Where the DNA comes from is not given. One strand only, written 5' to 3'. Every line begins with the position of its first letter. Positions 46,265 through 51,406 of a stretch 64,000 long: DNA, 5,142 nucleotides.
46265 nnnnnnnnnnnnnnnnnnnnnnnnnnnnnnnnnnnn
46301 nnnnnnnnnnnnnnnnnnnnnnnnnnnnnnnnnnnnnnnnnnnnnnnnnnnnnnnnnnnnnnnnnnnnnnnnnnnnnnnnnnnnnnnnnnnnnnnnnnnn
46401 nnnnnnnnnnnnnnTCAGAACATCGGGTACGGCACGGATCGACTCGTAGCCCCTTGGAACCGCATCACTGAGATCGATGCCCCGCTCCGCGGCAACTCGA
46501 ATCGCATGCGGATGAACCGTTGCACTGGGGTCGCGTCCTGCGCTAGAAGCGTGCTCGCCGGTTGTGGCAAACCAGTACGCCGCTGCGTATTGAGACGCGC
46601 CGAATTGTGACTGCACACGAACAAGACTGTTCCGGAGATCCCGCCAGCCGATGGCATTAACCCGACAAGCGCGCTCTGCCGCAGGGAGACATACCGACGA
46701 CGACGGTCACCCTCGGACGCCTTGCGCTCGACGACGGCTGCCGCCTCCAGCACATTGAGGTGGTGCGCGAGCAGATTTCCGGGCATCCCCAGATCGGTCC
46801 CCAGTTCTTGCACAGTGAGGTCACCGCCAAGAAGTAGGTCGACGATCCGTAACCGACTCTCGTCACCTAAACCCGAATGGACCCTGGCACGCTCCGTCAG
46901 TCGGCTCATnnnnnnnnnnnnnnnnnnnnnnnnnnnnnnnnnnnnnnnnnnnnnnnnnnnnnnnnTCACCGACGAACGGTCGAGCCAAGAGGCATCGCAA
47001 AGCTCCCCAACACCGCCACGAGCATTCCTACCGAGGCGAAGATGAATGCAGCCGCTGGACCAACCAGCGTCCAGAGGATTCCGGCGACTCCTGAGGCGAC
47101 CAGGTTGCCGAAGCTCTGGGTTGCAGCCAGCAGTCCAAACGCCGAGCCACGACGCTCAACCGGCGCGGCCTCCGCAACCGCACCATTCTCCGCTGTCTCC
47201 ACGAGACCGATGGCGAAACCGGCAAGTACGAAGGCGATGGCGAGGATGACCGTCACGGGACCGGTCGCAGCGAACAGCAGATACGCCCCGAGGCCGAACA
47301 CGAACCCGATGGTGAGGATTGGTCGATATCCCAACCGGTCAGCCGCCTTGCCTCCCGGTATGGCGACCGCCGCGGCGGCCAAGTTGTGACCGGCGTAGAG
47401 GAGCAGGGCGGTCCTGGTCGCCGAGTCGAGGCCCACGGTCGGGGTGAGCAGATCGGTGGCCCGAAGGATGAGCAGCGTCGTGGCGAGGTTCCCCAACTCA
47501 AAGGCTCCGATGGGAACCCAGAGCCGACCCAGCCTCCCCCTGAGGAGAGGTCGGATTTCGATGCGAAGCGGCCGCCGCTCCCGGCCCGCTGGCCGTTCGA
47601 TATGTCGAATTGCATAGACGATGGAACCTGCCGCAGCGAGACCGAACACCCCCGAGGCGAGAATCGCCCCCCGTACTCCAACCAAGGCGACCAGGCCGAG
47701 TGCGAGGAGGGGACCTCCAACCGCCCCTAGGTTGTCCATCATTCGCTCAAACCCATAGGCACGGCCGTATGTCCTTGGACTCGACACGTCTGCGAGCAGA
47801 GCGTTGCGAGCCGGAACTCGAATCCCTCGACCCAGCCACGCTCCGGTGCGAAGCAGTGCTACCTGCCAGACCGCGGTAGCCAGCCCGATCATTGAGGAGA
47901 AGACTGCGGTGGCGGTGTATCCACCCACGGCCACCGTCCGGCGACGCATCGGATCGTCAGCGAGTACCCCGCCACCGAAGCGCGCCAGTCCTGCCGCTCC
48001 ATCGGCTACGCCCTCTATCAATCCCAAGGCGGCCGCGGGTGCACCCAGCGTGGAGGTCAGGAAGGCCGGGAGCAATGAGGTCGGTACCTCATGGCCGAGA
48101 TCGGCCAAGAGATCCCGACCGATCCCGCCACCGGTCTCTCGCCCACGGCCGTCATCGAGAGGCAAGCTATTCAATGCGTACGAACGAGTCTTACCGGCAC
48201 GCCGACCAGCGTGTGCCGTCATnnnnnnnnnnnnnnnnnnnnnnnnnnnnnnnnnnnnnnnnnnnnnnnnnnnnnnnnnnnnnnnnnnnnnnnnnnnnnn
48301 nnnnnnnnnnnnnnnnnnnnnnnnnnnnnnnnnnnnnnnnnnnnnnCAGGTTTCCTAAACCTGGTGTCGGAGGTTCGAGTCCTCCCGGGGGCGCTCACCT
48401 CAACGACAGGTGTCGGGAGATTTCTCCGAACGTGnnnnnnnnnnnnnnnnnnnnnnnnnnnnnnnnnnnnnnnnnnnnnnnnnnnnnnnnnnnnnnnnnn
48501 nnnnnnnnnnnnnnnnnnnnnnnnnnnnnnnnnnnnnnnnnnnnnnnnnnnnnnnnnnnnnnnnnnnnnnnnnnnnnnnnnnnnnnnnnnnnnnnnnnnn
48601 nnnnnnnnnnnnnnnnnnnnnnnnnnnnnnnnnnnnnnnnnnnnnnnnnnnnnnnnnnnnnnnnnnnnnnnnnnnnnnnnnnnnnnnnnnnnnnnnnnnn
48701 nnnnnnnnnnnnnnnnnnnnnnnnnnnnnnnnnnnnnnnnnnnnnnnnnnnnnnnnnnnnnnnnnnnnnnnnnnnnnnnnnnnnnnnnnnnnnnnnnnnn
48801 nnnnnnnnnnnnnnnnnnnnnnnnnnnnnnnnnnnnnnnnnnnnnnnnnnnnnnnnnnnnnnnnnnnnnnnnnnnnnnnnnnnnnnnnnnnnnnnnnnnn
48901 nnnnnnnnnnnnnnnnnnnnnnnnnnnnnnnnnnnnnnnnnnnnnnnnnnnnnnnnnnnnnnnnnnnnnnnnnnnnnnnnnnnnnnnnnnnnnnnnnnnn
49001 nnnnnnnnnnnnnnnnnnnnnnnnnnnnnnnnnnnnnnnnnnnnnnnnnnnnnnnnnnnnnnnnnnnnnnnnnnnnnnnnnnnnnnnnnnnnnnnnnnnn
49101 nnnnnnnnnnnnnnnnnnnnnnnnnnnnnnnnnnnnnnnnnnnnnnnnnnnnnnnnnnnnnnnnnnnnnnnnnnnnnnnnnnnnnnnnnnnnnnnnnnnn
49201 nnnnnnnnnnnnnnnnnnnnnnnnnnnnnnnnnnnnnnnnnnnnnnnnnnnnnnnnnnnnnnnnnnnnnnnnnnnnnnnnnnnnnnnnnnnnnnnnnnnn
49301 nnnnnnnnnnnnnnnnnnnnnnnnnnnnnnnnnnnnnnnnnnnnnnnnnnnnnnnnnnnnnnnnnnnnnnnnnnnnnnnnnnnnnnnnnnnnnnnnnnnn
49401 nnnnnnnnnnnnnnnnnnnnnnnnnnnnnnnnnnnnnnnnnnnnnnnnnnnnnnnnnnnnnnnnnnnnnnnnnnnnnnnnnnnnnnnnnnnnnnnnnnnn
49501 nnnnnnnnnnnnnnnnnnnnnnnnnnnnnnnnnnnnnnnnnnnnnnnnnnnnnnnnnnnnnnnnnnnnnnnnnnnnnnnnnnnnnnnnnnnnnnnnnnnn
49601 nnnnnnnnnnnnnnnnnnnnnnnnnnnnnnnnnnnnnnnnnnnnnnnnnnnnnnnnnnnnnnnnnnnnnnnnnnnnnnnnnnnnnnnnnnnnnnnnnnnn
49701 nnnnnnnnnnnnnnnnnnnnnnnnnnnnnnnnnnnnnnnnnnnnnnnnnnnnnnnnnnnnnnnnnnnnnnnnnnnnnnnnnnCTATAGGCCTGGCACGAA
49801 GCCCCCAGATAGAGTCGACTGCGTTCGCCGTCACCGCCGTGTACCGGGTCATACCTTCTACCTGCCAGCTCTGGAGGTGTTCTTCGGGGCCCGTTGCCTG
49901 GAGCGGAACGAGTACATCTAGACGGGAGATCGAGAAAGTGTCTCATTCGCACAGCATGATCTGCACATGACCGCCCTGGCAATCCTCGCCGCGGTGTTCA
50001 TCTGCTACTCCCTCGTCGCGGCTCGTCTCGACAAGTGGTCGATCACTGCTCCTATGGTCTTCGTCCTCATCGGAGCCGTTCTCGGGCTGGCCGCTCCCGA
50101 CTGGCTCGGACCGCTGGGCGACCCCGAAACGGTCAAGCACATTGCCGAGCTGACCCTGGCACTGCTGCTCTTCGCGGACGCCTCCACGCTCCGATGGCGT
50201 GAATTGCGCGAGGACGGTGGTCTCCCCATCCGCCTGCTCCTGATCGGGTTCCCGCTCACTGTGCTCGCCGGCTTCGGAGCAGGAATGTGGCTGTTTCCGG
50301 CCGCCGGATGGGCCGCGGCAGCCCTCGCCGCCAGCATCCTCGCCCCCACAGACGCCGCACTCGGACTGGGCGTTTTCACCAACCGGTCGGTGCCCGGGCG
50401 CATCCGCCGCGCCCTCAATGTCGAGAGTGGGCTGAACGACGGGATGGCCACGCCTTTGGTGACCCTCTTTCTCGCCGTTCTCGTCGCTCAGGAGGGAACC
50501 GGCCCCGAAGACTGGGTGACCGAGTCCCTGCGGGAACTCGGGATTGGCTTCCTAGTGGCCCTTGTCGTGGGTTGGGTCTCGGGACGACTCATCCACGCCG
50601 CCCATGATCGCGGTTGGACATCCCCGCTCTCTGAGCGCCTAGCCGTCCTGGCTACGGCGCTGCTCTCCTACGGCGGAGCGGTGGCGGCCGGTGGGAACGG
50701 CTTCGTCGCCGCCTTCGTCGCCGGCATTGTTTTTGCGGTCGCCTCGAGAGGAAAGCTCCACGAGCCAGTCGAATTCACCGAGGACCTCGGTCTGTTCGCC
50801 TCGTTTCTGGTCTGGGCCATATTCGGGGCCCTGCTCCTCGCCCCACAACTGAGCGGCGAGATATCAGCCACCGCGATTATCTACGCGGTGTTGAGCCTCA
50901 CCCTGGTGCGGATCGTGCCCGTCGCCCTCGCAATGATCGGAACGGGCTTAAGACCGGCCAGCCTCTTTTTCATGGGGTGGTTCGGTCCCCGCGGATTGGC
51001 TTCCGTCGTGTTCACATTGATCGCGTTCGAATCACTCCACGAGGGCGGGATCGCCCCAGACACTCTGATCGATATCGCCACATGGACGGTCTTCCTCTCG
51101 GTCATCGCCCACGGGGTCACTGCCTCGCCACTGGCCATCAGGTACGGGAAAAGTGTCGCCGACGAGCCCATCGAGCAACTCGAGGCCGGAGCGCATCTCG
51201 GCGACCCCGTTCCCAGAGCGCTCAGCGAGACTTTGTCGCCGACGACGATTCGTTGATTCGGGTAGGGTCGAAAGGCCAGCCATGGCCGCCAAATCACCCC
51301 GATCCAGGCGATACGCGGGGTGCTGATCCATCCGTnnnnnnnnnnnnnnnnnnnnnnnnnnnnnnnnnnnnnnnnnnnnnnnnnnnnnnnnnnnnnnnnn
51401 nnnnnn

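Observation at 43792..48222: Arsenic island built around an aquaglyceroporin rather than ArsB/Acr3, with arsM, two arsC genes and an arsR-arsC fusion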

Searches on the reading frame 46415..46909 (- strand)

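Call 7: search_protein_families(library=pfam, proteins=[window:46415-46909:-], max_evalue=0.01)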
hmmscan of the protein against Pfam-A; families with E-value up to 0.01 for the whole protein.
window:46415-46909:- (164 aa): 3 families
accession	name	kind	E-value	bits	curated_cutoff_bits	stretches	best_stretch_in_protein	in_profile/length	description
PF01022.26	HTH_5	-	5.9e-07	29.7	22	1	16-61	1-46/47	Bacterial regulatory protein, arsR family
PF12802.13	MarR_2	-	1.9e-06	28.4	27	1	20-71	8-61/61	MarR family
PF12840.13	HTH_20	-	2.3e-06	27.9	27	1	14-61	1-49/51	Helix-turn-helix domain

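Call 8: search_protein_families(library=ncbifam, proteins=[window:46415-46909:-], max_evalue=0.01)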
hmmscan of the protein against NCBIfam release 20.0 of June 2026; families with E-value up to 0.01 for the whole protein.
window:46415-46909:- (164 aa): 8 families
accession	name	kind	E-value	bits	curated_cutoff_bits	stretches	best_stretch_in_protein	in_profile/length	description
NF033788.1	HTH_metalloreg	subfamily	1.5e-11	43.9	55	1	9-81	3-73/77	metalloregulator ArsR/SmtB family transcription factor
NF033789.1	repress_SdpR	subfamily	1.7e-05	24.6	100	1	13-63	4-54/79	autorepressor SdpR family transcription factor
NF045707.1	Dbac_1936_reg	equivalog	5.7e-05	23.1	115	1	4-61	4-61/99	ArsR/SmtB-type metalloregulator TsoR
NF053602.1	Phr_regulator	exception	0.00024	20.7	320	1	9-78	4-75/191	heat shock transcription regulator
NF053755.1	MsvR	equivalog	0.001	18.8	220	1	18-84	14-80/236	transcriptional factor MsvR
NF040642.1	sulf_sens_BigR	equivalog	0.002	18.1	155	1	3-63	6-66/95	sulfite-sensing transcriptional repressor BigR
NF052638.1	TransRegOhrRVib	equivalog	0.0055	16.4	200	1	30-79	51-100/141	transcriptional regulator OhrR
TIGR02337.1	HpaR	equivalog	0.0072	16.1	121.2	1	28-79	40-91/130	homoprotocatechuate degradation operon regulator HpaR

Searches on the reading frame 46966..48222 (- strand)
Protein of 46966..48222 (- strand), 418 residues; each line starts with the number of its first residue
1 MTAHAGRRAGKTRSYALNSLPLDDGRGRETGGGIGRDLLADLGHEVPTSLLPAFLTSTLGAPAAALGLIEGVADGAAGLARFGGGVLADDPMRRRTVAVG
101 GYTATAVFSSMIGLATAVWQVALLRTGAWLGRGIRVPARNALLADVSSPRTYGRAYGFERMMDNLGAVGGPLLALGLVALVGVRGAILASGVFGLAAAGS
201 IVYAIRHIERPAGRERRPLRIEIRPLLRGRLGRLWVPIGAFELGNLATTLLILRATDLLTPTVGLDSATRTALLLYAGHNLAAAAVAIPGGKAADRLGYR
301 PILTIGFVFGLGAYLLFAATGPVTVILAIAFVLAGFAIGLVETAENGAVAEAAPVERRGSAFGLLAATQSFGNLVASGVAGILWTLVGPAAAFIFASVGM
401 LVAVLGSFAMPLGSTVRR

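Call 7: search_protein_families(library=pfam, proteins=[window:46966-48222:-], max_evalue=0.01)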
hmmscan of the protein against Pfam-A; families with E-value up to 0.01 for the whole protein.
window:46966-48222:- (418 aa): 3 families
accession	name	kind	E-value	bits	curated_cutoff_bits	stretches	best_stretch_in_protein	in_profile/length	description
PF07690.21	MFS_1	-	2.5e-34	119.2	33.4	2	40-230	8-203/347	Major Facilitator Superfamily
PF00083.30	Sugar_tr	-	9.6e-05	21.9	22.3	1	275-410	51-188/452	Sugar (and other) transporter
PF12832.13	MFS_1_like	-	0.001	18.6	25.2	0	294-395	271-373/373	MFS_1 like family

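Call 8: search_protein_families(library=ncbifam, proteins=[window:46966-48222:-], max_evalue=0.01)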
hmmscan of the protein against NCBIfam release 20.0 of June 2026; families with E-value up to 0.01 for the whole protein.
window:46966-48222:- (418 aa): 15 families
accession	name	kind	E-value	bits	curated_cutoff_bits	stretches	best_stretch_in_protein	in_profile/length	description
TIGR00880.1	2_A_01_02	superfamily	8.7e-17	61.6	131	2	280-405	8-132/141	multidrug resistance protein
TIGR00900.1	2A0121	subfamily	6.8e-12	45.4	319.6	2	85-217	55-188/364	H+ Antiporter protein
TIGR00881.1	2A0104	subfamily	3e-10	39.7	407.75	2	55-195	21-161/379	phosphoglycerate transporter protein PgtP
NF012177.1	tet_MFS_42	exception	1.2e-09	38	850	2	279-411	45-175/411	tetracycline efflux MFS transporter Tet(42)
TIGR00895.1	2A0115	subfamily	1.8e-09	37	418.55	2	287-410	69-192/398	aromatic acid/H+ symport family MFS transporter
TIGR00894.1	2A0114euk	subfamily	6.7e-07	28.2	626.45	1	274-405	80-214/465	Na(+)-dependent inorganic phosphate cotransporter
NF049980.1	SfMCT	equivalog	1.6e-06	27.1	320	1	277-405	44-171/378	L-lactate MFS transporter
NF008650.1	PRK11646.1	equivalog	4.5e-06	25.9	469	1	45-179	27-160/400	multidrug efflux MFS transporter MdtH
TIGR00879.1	SP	subfamily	6.5e-06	25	237.8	1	279-410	108-244/510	sugar porter family MFS transporter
TIGR00899.1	2A0120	subfamily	1.6e-05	24.2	522.3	1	270-405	238-368/375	sugar efflux transporter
NF008661.1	PRK11663.1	subfamily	0.00016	20.9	564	1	52-207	54-207/439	MFS transporter family glucose-6-phosphate receptor UhpC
NF007372.0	PRK09874.1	equivalog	0.00031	20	571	1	113-193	306-387/408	multidrug efflux MFS transporter MdtG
NF000095.1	tet_MFS_OtrB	exception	0.00076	18.1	999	1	109-182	104-176/563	oxytetracycline resistance efflux MFS transporter OtrB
NF040895.2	MFS_effux_SdrM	equivalog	0.00093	18.4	550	1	315-391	335-411/441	multidrug efflux MFS transporter SdrM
TIGR00893.1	2A0114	subfamily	0.0028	16.7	395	0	286-404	45-163/399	D-galactonate transporter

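Call 52: find_homologous_proteins(query=window:46966-48222:-, max_evalue=1e-10)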
Query window:46966-48222:- (418 aa): 4294 proteins with E <= 1e-10 among 8000 candidates; the best 120 are listed.
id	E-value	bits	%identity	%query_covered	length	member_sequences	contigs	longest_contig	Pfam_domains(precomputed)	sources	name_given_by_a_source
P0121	4.6e-219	746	100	88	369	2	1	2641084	PF07690.22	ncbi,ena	-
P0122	6.4e-198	676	88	90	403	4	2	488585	PF07690.22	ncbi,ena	-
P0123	2.5e-190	651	89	86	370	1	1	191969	PF00083.31,PF07690.22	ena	-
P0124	1.5e-175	602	79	90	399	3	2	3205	PF07690.22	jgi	-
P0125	8.4e-175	600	77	90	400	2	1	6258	PF07690.22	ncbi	ncbi:MAG TPA: MFS transporter [Acidimicrobiia bacterium]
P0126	7.7e-174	597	76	89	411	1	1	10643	PF07690.22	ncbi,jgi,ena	jgi:MFS family permease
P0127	1.6e-172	592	79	85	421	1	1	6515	PF07690.22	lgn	-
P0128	5.0e-172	591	76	90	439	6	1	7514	PF07690.22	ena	-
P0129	9.1e-172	590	77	90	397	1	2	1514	PF07690.22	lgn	-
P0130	1.4e-171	589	77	89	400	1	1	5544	PF07690.22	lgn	-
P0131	2.1e-171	589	77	89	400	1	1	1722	PF07690.22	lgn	-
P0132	7.4e-171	587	78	90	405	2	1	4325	PF07690.22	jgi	jgi:MFS family permease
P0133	2.6e-170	585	78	89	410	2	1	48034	PF07690.22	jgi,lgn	-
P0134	1.7e-168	579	73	92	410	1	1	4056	PF07690.22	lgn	-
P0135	1.9e-167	576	75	90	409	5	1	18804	PF07690.22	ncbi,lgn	-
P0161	1.5e-135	471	65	90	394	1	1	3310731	PF07690.22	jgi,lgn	jgi:MFS family permease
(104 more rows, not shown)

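Call 53: find_encoding_contigs(protein=P0121, flank=10000, max_places=4)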
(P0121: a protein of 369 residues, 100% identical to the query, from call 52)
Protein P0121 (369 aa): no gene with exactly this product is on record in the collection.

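Call 54: list_cluster_members(proteins=[P0121, P0001])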
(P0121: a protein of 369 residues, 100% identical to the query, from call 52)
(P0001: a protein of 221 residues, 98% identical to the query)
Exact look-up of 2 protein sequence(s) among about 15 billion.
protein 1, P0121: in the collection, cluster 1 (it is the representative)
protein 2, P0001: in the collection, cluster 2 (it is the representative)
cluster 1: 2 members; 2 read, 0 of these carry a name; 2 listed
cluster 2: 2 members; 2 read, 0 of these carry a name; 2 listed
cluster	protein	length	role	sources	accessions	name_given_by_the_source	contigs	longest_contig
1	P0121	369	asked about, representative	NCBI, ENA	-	-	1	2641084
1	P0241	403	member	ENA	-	-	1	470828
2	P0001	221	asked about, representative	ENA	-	-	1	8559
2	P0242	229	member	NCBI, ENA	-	-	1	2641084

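Call 55: find_encoding_contigs(protein=P0122, flank=8000, max_places=3)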
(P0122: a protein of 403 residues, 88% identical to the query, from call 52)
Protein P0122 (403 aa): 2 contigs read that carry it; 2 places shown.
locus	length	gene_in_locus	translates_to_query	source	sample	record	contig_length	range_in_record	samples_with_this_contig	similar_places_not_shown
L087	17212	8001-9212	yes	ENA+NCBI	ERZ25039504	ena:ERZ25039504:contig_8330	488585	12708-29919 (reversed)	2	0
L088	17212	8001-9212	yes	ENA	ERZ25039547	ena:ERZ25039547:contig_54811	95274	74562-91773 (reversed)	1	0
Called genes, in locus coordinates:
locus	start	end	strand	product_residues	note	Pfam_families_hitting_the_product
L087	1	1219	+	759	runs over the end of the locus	PF25873:WHD_MalT, PF13424:TPR_12 (faint), PF00196:GerE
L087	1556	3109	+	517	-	PF00795:CN_hydrolase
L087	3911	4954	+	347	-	PF00296:Bac_luciferase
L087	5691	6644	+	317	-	PF03631:Virul_fac_BrkB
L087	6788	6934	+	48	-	-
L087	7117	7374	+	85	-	-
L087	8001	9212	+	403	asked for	PF07690:MFS_1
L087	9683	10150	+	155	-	PF28474:DUF8412, PF13376:OmdA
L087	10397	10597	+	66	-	-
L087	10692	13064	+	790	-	PF03706:LPG_synthase_TM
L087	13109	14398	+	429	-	PF00999:Na_H_Exchanger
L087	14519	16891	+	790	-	PF00884:Sulfatase, PF16347:SGSH_C (faint)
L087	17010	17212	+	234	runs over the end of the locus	-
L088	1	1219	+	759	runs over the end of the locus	PF13191:AAA_16 (weak), PF25873:WHD_MalT, PF13424:TPR_12 (faint), PF00196:GerE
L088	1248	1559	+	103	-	-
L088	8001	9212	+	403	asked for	PF07690:MFS_1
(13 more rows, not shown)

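Call 56: find_encoding_contigs(protein=P0161, flank=8000, max_places=3)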
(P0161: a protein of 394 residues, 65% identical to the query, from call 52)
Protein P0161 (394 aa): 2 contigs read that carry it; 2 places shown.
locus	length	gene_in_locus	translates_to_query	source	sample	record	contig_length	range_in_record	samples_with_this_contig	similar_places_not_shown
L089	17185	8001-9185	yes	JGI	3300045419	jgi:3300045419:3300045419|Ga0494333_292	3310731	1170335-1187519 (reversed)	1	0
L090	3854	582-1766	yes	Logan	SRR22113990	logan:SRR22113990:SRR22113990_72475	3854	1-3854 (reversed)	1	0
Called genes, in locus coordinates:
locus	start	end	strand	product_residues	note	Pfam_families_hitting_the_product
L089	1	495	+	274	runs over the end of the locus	PF00215:OMPdecase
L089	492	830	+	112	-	PF01476:LysM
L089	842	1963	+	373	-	PF00768:Peptidase_S11, PF13354:Beta-lactamase2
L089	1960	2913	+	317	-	PF00294:PfkB, PF08543:Phos_pyr_kin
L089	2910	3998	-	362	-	-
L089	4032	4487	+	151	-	-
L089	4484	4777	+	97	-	-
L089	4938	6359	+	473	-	PF00478:IMPDH, PF03060:NMO (faint), PF00571:CBS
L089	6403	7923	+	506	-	PF00117:GATase, PF07722:Peptidase_C26, PF02540:NAD_synthase (faint), PF00958:GMP_synt_C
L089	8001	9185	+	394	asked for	PF07690:MFS_1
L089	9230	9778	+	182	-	PF07638:Sigma70_ECF (faint), PF04542:Sigma70_r2, PF08281:Sigma70_r4_2, PF04545:Sigma70_r4, PF22233:PhyR_sigma-like (weak)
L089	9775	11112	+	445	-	-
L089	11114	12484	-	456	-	PF00171:Aldedh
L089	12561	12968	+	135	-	PF08818:DUF1801 (faint)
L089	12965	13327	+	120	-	PF07883:Cupin_2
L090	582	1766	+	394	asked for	PF07690:MFS_1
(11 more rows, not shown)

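Call 57: find_encoding_contigs(protein=P0133, flank=8000, max_places=3)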
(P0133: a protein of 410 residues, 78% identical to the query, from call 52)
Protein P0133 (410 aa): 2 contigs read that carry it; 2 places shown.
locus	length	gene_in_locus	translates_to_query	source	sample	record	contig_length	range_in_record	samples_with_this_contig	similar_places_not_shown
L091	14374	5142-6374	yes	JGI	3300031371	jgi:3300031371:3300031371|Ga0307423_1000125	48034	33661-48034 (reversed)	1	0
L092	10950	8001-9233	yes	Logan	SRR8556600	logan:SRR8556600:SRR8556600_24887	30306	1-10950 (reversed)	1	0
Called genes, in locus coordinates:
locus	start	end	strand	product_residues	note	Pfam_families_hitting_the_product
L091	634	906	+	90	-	-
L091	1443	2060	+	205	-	-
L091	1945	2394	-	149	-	-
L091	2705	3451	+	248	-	PF01925:TauE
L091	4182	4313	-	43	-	-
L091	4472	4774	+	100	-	-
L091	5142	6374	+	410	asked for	PF07690:MFS_1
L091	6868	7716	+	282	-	PF01548:DEDD_Tnp_IS110, PF02371:Transposase_20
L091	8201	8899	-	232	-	PF08279:HTH_11, PF13280:WYL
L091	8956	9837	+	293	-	PF00561:Abhydrolase_1, PF12146:Hydrolase_4, PF12697:Abhydrolase_6, PF00326:Peptidase_S9 (faint)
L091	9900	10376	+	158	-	PF13400:Tad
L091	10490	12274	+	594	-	PF01261:AP_endonuc_2, PF21686:LigD_Prim-Pol, PF01896:DNA_primase_S (faint)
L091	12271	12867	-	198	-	PF00551:Formyl_trans_N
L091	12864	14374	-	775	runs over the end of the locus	PF02844:GARS_N, PF01071:GARS_A, PF02843:GARS_C, PF00586:AIRS, PF02769:AIRS_C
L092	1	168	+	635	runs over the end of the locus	PF08014:MATCAP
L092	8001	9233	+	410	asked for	PF07690:MFS_1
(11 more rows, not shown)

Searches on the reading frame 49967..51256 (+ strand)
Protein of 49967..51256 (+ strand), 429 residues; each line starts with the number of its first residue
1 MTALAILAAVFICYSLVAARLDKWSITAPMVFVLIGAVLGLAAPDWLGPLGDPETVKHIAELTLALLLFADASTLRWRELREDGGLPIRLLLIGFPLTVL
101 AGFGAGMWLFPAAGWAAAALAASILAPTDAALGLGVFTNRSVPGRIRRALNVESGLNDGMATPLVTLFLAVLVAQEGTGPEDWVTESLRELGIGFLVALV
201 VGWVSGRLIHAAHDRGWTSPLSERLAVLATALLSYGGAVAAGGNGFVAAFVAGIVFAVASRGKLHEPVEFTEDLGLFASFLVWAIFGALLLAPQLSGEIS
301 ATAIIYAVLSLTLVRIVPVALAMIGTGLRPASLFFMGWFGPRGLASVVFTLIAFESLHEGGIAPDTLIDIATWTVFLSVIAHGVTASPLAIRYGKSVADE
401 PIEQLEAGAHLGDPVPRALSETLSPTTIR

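Call 7: search_protein_families(library=pfam, proteins=[window:49967-51256:+], max_evalue=0.01)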
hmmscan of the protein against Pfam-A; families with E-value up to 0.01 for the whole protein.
window:49967-51256:+ (429 aa): 1 family
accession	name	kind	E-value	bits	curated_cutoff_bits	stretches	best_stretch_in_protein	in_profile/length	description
PF00999.27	Na_H_Exchanger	-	3.8e-44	151.5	26.2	1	9-390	3-373/375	Sodium/hydrogen exchanger, transmembrane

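Call 8: search_protein_families(library=ncbifam, proteins=[window:49967-51256:+], max_evalue=0.01)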
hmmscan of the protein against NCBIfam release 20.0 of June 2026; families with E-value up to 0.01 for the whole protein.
window:49967-51256:+ (429 aa): 5 families
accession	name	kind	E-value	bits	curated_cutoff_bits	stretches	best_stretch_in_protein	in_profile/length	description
NF003716.0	PRK05326.1-3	equivalog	2.5e-38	131.8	355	1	4-393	7-389/499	potassium/proton antiporter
NF003715.0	PRK05326.1-2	equivalog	1.4e-26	93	309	1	4-397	7-393/595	potassium/proton antiporter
TIGR00831.1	a_cpa1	equivalog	1e-17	63.9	279.6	1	9-258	5-245/525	Na+/H+ antiporter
NF003714.0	PRK05326.1-1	equivalog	1.3e-14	53.5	471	1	3-390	8-387/577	potassium/proton antiporter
TIGR00844.1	c_cpa1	equivalog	1.3e-10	40.2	1236.05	1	4-353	18-381/810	sodium/hydrogen antiporter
